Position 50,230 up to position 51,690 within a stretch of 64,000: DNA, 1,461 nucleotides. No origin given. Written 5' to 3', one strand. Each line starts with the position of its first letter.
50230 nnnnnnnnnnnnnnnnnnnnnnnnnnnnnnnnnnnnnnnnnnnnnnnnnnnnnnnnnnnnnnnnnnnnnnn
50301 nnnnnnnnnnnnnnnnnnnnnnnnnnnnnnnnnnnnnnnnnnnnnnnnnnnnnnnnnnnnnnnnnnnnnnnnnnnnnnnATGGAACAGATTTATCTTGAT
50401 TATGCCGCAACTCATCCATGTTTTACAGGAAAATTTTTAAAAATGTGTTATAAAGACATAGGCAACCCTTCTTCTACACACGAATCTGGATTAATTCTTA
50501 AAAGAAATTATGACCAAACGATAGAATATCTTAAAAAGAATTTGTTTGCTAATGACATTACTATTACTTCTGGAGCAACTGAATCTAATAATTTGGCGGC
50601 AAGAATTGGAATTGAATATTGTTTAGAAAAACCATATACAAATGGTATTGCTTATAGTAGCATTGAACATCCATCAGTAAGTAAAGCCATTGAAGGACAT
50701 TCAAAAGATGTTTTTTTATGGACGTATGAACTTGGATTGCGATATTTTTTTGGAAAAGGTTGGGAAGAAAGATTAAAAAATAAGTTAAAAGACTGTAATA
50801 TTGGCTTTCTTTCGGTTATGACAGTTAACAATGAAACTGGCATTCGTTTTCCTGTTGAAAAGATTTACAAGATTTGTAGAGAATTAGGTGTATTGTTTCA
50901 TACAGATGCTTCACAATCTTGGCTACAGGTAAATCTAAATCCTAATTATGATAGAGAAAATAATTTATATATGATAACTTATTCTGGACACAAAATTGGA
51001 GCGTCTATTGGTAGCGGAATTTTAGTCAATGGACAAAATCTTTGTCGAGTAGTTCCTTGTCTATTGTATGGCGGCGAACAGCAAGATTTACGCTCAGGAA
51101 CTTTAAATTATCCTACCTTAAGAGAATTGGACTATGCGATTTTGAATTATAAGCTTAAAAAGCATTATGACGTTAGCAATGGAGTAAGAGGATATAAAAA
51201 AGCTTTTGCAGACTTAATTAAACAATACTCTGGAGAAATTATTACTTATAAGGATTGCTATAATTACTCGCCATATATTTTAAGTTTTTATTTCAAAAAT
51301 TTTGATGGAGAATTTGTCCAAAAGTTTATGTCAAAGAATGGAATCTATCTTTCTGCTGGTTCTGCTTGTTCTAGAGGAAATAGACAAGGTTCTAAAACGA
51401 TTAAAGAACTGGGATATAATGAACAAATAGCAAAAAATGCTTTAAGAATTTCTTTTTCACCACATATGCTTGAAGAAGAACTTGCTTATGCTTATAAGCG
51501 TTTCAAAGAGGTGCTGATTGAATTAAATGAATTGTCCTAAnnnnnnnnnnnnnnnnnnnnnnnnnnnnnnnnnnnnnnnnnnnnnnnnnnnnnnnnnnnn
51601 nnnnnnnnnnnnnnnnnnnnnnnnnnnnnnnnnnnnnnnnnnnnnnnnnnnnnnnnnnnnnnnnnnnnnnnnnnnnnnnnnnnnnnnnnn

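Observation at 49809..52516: Cysteine desulfurase plus PAPS-reductase-family PP-loop enzyme, fused in an operon behind a ThyX-like protein without the RHR motif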

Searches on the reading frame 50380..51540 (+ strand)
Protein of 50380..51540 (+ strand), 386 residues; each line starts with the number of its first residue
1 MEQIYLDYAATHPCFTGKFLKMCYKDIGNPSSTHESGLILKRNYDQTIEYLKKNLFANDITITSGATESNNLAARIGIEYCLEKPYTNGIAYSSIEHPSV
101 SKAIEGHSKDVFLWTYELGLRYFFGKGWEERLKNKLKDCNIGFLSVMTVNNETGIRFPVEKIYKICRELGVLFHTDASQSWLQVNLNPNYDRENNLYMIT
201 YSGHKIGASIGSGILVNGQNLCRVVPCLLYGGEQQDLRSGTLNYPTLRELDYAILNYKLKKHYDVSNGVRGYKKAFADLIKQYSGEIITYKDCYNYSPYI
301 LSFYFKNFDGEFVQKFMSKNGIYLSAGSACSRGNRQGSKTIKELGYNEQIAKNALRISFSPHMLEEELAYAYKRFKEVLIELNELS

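Call 3: search_protein_families(library=pfam, proteins=[window:50380-51540:+], max_evalue=0.1)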
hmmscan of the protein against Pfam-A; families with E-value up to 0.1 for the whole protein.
window:50380-51540:+ (386 aa): 1 family
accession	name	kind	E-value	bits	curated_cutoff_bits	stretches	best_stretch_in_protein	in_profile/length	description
PF00266.25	Aminotran_5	-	2.8e-25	89.5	21.5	1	4-368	1-368/371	Aminotransferase class-V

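Call 4: search_protein_families(library=phrogs, proteins=[window:50380-51540:+], max_evalue=0.01)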
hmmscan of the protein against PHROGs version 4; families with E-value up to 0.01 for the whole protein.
window:50380-51540:+ (386 aa): 1 family
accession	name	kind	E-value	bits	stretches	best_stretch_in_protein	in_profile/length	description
phrog_12787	-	unknown function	2e-47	163.1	1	2-383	5-383/387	-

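Call 5: search_protein_families(library=ncbifam, proteins=[window:50380-51540:+], max_evalue=0.01)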
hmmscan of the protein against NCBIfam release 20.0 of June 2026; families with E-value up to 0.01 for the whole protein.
window:50380-51540:+ (386 aa): 12 families
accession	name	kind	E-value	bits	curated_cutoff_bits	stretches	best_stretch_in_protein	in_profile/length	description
TIGR03402.1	FeS_nifS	equivalog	5.1e-45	153.9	530.75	1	4-386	1-377/379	cysteine desulfurase NifS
TIGR03235.1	DNA_S_dndA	equivalog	1.3e-41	143.1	480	1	5-358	1-352/353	cysteine desulfurase DndA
TIGR02006.1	IscS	equivalog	3.5e-40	138.2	643.2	1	3-386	4-382/402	IscS subfamily cysteine desulfurase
NF010611.0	PRK14012.1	equivalog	5e-39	134.4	548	1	4-386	7-386/406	IscS subfamily cysteine desulfurase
TIGR03403.1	nifS_epsilon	equivalog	2.1e-37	128.8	587.7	1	5-383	2-377/382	NifS family cysteine desulfurase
NF002806.0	PRK02948.1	subfamily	2.7e-31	108.9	304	1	4-376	2-369/381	IscS subfamily cysteine desulfurase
TIGR01977.1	am_tr_V_EF2568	hypoth_equivalog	7.9e-13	48.2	377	1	4-373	1-371/376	cysteine desulfurase family protein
TIGR01979.1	sufS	subfamily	1.3e-11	44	475.1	1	34-233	54-249/403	SufS family cysteine desulfurase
TIGR03392.1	FeS_syn_CsdA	equivalog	0.00013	21.3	493.6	0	143-234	160-248/398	cysteine desulfurase CsdA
NF041166.1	f2_encap_cargo1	exception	0.00037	19.7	800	1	143-232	389-475/623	family 2A encapsulin nanocompartment cargo protein cysteine desulfurase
NF008126.0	PRK10874.1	equivalog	0.00093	18.4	607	0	143-232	163-249/401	cysteine desulfurase CsdA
TIGR03812.1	tyr_de_CO2_Arch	equivalog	0.0018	17.2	299.4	1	61-213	80-236/375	tyrosine decarboxylase MfnA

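Call 40: search_dna_similar(query=window:50380-51540:+, collection=phages, mode=protein, max_rows=40)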
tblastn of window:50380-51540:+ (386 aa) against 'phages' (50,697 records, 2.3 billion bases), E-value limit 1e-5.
Records with a match: 35; places in all: 35; records where one place covers at least 80% of the query: 34.
Best place of each record, by identity: <60% 35.
By first word of the organism name: Listeria 14; Bacteriophage 10; Staphylococcus 4; Enterococcus 4; Acinetobacter 2; Salmonella 1.
By host as written in the record: Listeria monocytogenes 14; - 14; Staphylococcus aureus 4; Enterococcus faecalis 2; Salmonella enterica subsp. enterica serovar Kentucky 1.
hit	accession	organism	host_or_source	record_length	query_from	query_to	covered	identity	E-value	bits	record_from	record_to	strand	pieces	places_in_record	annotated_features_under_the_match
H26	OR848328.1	Listeria phage LM 4-14-1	Listeria monocytogenes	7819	4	385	99%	30.8%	1e-28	124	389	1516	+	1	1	record has no annotation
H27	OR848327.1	Listeria phage LM 4-14-1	Listeria monocytogenes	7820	4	385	99%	30.3%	1e-28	123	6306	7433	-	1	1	record has no annotation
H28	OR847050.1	Listeria phage LM 4-11-1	Listeria monocytogenes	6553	3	382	98%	30.0%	7e-25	112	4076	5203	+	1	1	record has no annotation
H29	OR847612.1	Listeria phage LM 4-11-1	Listeria monocytogenes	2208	19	385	95%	31.0%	8e-28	120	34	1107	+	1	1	record has no annotation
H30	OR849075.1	Listeria phage LM 4-14-1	Listeria monocytogenes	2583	3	382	98%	29.7%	3e-24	110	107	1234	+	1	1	record has no annotation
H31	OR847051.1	Listeria phage LM 4-11-1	Listeria monocytogenes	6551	3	382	98%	29.7%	3e-24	110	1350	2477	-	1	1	record has no annotation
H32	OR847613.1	Listeria phage LM 4-11-1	Listeria monocytogenes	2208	28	385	93%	30.9%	1e-27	120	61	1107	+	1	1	record has no annotation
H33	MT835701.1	Bacteriophage sp.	human fecal samples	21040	4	386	99%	28.7%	8e-29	124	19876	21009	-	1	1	record has no annotation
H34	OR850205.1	Staphylococcus phage SA 1298 Kay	Staphylococcus aureus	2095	3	368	95%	29.3%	1e-24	110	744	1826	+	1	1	record has no annotation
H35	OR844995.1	Staphylococcus phage SA 1306 Kay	Staphylococcus aureus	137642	3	368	95%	29.3%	3e-24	110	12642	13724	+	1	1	record has no annotation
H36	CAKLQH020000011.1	Acinetobacter phage MD-2021a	not known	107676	4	386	99%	28.0%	6e-20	98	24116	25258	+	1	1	iscS_2: cysteine desulfurase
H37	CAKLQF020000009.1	Acinetobacter phage MD-2021a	not known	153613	4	386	99%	28.0%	6e-20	98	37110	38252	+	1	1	iscS_3: cysteine desulfurase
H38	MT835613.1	Bacteriophage sp.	human fecal samples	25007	4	386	99%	27.3%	4e-21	101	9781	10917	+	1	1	record has no annotation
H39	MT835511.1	Bacteriophage sp.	human fecal samples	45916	1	379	98%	27.4%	2e-21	102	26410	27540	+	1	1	record has no annotation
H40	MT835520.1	Bacteriophage sp.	human fecal samples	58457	4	382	98%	27.3%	5e-21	100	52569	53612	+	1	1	record has no annotation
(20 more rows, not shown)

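Call 47: search_protein_families(library=padloc, proteins=[window:50380-51540:+], max_evalue=0.01)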
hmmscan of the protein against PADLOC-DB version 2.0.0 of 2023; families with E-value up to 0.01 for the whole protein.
window:50380-51540:+ (386 aa): 2 families
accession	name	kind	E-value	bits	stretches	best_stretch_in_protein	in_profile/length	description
PDLC02759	SspA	-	1.2e-55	187.4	1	5-379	1-370/374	SspA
PDLC02657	DndA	-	8.9e-53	177.9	1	4-377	1-370/372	DndA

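Call 49: find_homologous_proteins(query=window:50380-51540:+)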
Query window:50380-51540:+ (386 aa): 5854 proteins with E <= 0.001 among 8000 candidates; the best 120 are listed.
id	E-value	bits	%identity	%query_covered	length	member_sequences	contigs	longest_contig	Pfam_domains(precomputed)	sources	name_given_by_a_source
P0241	7.2e-230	781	88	100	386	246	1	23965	PF00266.26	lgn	-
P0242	5.6e-129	449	56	99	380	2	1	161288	PF00266.26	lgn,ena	-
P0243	3.0e-41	160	33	97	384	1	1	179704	PF00266.26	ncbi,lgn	ncbi:MAG: cysteine desulfurase family protein [Lachnotalea sp.]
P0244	1.5e-40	158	35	98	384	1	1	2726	PF00155.28,PF00266.26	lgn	-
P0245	3.7e-40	157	35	98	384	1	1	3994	PF00266.26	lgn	-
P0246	1.7e-39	154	34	92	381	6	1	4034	PF00266.26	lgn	-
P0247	2.0e-39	154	34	98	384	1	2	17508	PF00266.26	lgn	-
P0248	2.5e-39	154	33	98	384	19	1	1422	PF00266.26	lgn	-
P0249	2.9e-39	154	35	98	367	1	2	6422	PF00155.28,PF00266.26,PF01212.28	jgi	-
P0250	5.2e-39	153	32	98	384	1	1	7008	PF00266.26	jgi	-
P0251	1.2e-38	152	33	98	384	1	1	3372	PF00266.26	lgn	-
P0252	5.3e-38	149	31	99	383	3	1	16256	PF00155.28,PF00266.26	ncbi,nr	ncbi:MAG: cysteine desulfurase [Lachnospiraceae bacterium]|nr:cysteine desulfurase [Lachnospiraceae 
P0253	6.3e-38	149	33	95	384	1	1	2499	PF00266.26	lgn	-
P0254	8.4e-38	149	32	98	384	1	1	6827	PF00266.26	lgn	-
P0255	1.1e-37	148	32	98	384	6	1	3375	PF00266.26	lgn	-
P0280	2.8e-36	144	30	98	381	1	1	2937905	PF00155.28,PF00266.26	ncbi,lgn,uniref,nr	ncbi:cysteine desulfurase family protein [Paludicola sp. MB14-C6]|uniref:cysteine desulfurase family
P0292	7.7e-36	142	34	97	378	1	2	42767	PF00155.28,PF00266.26,PF01212.28,PF01041.24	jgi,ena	jgi:cysteine desulfurase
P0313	2.4e-35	141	31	98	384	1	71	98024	PF00266.26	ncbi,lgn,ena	-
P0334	8.9e-35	139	33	98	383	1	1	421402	PF00266.26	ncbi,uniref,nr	ncbi:cysteine desulfurase family protein [Anaerosacchariphilus polymeriproducens]|uniref:Cysteine de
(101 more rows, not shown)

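Call 50: find_encoding_contigs(protein=P0242, flank=10000, max_places=2)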
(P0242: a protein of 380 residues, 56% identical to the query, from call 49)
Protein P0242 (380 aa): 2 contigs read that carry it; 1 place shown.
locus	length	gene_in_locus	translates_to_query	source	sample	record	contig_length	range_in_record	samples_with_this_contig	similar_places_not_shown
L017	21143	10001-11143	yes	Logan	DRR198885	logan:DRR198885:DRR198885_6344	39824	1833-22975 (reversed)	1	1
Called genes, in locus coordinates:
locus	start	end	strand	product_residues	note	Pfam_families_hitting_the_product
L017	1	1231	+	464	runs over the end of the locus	PF01510:Amidase_2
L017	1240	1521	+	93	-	-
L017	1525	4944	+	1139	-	-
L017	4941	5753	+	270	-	-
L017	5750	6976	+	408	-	PF03382:DUF285 (weak), PF13306:LRR_5 (weak)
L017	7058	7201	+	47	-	-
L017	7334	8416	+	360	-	PF00580:UvrD-helicase, PF13245:AAA_19, PF01443:Viral_helicase1 (faint), PF00580:UvrD-helicase, PF13361:UvrD_C (weak), PF13538:UvrD_C_2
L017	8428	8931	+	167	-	-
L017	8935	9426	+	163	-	-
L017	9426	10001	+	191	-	-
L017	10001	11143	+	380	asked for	PF00266:Aminotran_5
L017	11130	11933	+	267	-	PF01507:PAPS_reduct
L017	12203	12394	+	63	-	-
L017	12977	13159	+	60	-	-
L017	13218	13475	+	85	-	-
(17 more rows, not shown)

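Call 59: find_related_loci(query=window:50380-51540:+, collection=viral_contigs, flank=6000)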
Query window:50380-51540:+ (386 aa) in viral_contigs; peptide patterns used: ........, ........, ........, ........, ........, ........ (x = any residue, [..] = any of these).
8 stretches matched a pattern; 3 encode a relative of the query (tblastn E <= 1e-3); 2 distinct loci.
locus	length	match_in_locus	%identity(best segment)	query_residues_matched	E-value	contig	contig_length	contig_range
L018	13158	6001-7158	90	1-386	0e+0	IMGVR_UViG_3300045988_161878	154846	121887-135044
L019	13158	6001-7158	94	1-386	0e+0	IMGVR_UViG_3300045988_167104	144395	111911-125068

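Call 78: search_solved_structures(query=window:50380-51540:+, max_evalue=1e-10, show_alignments=2)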
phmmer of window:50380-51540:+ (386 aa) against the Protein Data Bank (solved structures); distinct sequences matched with E-value up to 1e-10: 26.
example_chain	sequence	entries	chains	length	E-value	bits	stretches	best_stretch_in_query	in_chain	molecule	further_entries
5wt2_A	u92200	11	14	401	2.3e-30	109.4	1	3-385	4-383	Cysteine desulfurase IscS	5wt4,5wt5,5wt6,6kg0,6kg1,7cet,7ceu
5zsp_A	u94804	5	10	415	3e-30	109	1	26-384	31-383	Cysteine desulfurase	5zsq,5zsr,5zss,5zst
1p3w_B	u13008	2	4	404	2.7e-28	102.6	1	4-385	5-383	Cysteine desulfurase | Cysteine desulfurase IscS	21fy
3lvj_A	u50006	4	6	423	3.2e-28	102.3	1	4-385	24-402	Cysteine desulfurase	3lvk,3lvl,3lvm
6nzu_A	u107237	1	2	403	3e-27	99.2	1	4-384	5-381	Cysteine desulfurase, mitochondrial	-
8tvt_A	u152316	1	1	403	3e-27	99.2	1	4-384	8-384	Cysteine desulfurase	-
8pk8_A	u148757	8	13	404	3e-27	99.1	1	4-384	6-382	Cysteine desulfurase | Isoform Mitochondrial of Cysteine desulfurase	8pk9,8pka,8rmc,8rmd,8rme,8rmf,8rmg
5wkp_A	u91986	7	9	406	3.1e-27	99.1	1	4-384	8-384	Cysteine desulfurase, mitochondrial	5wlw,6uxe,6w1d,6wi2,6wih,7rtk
5usr_A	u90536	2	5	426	3.6e-27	98.9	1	4-384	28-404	Cysteine desulfurase, mitochondrial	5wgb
4isy_A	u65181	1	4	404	1.3e-26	97.1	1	4-367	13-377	Cysteine desulfurase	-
5kz5_1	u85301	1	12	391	1.5e-26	96.8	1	28-384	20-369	Cysteine desulfurase, mitochondrial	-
3vax_A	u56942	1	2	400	3e-26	95.9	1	19-364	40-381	Putative uncharacterized protein dndA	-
1ecx_A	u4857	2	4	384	7.6e-24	88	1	25-381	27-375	AMINOTRANSFERASE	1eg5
4ixo_A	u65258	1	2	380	1.7e-21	80.2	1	3-377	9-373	NifS-like protein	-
6m4j_A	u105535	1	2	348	4e-21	79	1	5-362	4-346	SspA complex protein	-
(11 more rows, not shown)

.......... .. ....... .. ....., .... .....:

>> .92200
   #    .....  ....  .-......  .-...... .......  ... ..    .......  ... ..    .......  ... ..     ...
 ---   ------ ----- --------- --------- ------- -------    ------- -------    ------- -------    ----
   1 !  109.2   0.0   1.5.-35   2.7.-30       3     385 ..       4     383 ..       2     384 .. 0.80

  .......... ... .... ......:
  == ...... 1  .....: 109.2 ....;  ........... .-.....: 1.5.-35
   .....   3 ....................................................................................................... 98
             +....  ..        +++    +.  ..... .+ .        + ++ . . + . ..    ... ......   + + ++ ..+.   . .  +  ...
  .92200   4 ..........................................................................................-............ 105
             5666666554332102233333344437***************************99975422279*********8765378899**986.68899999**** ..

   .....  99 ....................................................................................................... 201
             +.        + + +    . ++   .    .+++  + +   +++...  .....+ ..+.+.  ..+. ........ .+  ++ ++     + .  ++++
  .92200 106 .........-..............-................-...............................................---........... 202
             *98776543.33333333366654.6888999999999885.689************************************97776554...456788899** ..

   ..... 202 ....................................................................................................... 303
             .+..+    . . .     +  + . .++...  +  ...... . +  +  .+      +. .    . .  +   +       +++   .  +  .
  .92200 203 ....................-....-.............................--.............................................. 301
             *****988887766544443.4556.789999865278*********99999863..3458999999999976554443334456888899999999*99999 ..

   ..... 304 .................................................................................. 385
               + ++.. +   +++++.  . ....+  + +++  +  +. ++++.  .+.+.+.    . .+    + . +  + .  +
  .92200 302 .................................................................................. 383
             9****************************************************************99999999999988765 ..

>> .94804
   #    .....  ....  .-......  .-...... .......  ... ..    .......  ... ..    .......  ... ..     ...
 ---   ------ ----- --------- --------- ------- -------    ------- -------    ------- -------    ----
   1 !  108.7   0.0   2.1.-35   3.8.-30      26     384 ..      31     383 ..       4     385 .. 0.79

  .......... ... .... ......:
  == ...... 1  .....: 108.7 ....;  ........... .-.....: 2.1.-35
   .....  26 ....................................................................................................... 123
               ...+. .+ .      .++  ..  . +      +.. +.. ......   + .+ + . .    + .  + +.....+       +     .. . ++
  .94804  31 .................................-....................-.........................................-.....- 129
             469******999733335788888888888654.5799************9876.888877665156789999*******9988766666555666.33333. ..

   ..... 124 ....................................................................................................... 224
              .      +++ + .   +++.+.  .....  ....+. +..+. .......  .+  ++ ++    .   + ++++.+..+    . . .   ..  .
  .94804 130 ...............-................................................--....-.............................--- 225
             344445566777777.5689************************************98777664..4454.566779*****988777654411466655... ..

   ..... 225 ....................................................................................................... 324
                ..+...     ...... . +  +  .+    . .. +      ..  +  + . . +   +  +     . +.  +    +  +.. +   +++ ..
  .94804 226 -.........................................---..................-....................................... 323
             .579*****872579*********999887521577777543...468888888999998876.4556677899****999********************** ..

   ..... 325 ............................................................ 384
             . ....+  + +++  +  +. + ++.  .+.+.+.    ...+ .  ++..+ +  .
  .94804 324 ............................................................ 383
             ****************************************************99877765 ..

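Call 85: search_dna_similar(query=window:50380-51540:+, collection=plasmids, mode=protein, max_evalue=1e-10, max_rows=60, rows=spread)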
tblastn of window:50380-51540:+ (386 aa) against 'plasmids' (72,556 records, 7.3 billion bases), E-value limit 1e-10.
Records with a match: 326; places in all: 345; records where one place covers at least 80% of the query: 322.
Best place of each record, by identity: <60% 326.
By first word of the organism name: Ralstonia 92; Rhizobium 68; Sinorhizobium 19; Priestia 17; Mesorhizobium 8; Bacillus 5; Vibrio 5; Burkholderia 5; Agrobacterium 5; Escherichia 4; and 67 more.
By predicted mobility (MOB-suite, as given by PLSDB): non-mobilizable 126; conjugative 100; mobilizable 100.
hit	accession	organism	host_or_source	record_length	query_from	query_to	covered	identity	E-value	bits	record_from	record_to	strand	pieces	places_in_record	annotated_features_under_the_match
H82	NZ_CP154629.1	Acetoanaerobium noterae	cell culture,Sludge of a digestion ...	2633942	1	386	100%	30.8%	1e-30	131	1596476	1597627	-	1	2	none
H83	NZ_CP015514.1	Vibrio vulnificus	Mactra veneriformis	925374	2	386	100%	28.7%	4e-28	123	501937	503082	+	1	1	IscS subfamily cysteine desulfurase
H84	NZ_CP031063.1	Bacillus sp. AR4-2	cell culture,soil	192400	3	384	99%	28.8%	4e-16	88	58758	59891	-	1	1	cysteine desulfurase family protein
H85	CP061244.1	Escherichia coli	Homo sapiens,cell culture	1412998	4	386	99%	28.5%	1e-27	122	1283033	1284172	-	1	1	iscS: cysteine desulfurase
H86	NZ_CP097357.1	Vibrio parahaemolyticus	oyster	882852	2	386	100%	28.4%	2e-26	119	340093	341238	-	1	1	IscS subfamily cysteine desulfurase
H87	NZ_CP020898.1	Rhizobium phaseoli Brasil 5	Phaseolus vulgaris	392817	1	379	98%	28.7%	4e-22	105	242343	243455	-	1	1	nifS: cysteine desulfurase NifS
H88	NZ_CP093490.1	Klebsiella pneumoniae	Homo sapiens,Isolated from blood of a ...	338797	4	386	99%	28.2%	6e-26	117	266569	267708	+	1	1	iscS: cysteine desulfurase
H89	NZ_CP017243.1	Rhizobium etli 8C-3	Phaseolus vulgaris,cell culture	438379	1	379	98%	28.5%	3e-21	103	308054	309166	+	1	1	nifS: cysteine desulfurase NifS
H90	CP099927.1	Vibrio parahaemolyticus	Anadara tuberculosa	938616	2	386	100%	27.8%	7e-27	120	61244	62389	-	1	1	IscS subfamily cysteine desulfurase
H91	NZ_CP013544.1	Rhizobium phaseoli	Phaseolus vulgaris,Whole ...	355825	1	379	98%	28.2%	2e-21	103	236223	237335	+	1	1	nifS: cysteine desulfurase NifS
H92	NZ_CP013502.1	Rhizobium esperanzae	Phaseolus vulgaris,Whole ...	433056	1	379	98%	28.2%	2e-21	103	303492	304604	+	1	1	nifS: cysteine desulfurase NifS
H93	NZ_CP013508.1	Rhizobium sp. N1341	Phaseolus vulgaris,Whole ...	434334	1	379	98%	28.2%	2e-21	103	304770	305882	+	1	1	nifS: cysteine desulfurase NifS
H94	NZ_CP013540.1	Rhizobium phaseoli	Phaseolus vulgaris,Whole ...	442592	1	379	98%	28.2%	2e-21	103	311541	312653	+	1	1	nifS: cysteine desulfurase NifS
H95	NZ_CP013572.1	Rhizobium phaseoli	Phaseolus vulgaris,Whole ...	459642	1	379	98%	28.2%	2e-21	103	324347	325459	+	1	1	nifS: cysteine desulfurase NifS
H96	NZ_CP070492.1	Methylococcus sp. EFPC2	pure culture,stream biofilm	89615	4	386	99%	27.8%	2e-20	100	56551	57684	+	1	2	IscS subfamily cysteine desulfurase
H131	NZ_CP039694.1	Agrobacterium larrymoorei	-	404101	4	360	92%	27.4%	2e-20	101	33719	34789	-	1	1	dndA: cysteine desulfurase DndA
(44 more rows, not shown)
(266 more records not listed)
